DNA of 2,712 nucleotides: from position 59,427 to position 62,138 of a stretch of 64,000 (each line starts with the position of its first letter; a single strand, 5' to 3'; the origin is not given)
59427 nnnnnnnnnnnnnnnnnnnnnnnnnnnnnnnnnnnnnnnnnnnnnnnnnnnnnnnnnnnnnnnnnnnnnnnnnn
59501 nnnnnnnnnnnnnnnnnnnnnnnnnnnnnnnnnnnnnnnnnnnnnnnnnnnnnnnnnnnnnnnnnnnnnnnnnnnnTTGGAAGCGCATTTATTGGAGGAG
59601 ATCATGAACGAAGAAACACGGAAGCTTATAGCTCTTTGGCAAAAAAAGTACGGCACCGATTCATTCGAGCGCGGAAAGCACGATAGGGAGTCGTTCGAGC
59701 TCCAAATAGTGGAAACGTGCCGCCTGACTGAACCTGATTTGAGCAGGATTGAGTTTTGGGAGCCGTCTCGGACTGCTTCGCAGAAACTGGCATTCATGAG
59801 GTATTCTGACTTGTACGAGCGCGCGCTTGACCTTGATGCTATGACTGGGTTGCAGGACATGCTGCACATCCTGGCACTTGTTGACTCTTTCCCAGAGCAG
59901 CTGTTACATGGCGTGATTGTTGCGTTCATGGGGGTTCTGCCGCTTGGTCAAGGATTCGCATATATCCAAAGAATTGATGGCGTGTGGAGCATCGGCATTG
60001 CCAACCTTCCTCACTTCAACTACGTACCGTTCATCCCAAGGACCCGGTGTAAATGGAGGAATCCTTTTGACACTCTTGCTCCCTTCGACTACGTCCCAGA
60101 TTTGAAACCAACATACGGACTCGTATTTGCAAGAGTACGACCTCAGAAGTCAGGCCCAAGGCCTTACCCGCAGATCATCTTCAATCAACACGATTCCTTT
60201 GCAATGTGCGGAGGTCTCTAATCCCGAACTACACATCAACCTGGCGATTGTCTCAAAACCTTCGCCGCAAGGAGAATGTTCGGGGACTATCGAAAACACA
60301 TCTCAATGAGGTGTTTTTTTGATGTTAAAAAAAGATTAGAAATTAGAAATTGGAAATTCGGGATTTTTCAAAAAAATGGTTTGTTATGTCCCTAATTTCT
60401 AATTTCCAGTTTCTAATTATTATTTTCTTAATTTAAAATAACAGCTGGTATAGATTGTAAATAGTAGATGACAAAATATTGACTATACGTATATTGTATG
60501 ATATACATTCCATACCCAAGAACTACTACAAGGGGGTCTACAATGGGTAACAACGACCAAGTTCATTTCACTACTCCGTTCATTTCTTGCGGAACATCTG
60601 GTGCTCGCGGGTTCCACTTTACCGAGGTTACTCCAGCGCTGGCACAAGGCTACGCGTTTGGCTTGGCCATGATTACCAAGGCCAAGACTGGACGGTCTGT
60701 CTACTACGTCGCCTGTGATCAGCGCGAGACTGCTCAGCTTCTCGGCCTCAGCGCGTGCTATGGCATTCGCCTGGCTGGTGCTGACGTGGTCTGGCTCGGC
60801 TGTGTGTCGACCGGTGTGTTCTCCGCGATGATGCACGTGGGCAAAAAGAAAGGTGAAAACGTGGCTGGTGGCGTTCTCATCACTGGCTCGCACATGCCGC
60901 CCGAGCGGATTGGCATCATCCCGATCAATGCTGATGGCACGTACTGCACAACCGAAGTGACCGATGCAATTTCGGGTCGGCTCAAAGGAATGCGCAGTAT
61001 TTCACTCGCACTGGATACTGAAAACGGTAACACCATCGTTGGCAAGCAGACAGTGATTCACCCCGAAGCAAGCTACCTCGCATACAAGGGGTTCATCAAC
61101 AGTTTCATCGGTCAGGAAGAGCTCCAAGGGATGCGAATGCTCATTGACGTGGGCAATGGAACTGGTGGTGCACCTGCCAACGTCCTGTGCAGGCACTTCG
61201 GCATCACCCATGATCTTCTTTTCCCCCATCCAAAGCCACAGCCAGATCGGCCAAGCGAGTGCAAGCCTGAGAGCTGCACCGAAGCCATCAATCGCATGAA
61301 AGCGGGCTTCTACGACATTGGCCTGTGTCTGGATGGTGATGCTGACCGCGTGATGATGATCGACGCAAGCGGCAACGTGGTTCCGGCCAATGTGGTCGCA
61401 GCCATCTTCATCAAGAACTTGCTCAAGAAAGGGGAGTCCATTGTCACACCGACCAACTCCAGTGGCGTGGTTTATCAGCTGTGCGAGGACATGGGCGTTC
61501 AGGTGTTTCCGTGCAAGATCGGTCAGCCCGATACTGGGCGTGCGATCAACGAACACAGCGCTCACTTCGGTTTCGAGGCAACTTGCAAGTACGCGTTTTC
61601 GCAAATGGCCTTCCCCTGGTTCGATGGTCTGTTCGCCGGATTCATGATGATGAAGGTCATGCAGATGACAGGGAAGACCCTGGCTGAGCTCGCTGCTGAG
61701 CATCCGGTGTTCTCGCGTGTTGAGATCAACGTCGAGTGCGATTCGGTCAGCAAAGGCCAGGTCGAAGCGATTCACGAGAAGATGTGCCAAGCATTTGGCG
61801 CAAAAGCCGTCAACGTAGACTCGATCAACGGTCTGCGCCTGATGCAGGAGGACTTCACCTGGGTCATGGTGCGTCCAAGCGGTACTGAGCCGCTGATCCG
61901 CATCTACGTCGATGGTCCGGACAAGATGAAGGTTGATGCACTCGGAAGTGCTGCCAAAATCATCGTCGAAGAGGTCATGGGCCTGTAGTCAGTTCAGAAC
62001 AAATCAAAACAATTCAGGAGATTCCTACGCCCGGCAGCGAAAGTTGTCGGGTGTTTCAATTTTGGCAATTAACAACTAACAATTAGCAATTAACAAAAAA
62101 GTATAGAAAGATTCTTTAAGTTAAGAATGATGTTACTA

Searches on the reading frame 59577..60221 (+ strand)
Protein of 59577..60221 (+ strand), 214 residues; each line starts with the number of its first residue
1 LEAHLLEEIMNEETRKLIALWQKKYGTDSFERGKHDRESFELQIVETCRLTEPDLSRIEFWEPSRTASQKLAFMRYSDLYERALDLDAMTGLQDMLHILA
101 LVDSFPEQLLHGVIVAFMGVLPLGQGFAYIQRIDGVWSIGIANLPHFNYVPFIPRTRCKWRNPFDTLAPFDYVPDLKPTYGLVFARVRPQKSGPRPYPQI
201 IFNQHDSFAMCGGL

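Call 19: search_protein_families(library=pfam, proteins=[window:59577-60221:+], max_evalue=0.001)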
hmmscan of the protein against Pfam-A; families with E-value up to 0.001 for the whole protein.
window:59577-60221:+ (214 aa): 0 families

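Call 52: search_protein_families(library=pfam, proteins=[window:59577-60218:+], max_evalue=1)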
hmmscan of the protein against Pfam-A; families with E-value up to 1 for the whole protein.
window:59577-60218:+ (214 aa): 1 family
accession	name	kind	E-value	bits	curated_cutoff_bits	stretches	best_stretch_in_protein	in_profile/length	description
PF23407.1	WD40_Apc4_C_fungal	-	0.16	12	27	1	144-186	129-174/184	Apc4 WD40 domain C-terminal half, fungal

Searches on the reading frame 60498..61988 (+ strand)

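Call 19: search_protein_families(library=pfam, proteins=[window:60498-61988:+], max_evalue=0.001)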
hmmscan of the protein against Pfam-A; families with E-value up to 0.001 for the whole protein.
window:60498-61988:+ (496 aa): 4 families
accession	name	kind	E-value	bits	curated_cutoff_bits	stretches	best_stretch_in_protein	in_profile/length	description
PF02878.22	PGM_PMM_I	-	2.5e-14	53.6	22.5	1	31-163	4-132/138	Phosphoglucomutase/phosphomannomutase, alpha/beta/alpha domain I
PF02880.22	PGM_PMM_III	-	2e-13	50.9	20.7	1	298-402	3-111/115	Phosphoglucomutase/phosphomannomutase, alpha/beta/alpha domain III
PF02879.22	PGM_PMM_II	-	1.5e-12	48.4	29.3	1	204-292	11-103/103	Phosphoglucomutase/phosphomannomutase, alpha/beta/alpha domain II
PF00408.26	PGM_PMM_IV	-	2.6e-10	40.6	23.1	1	409-481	1-60/68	Phosphoglucomutase/phosphomannomutase, C-terminal domain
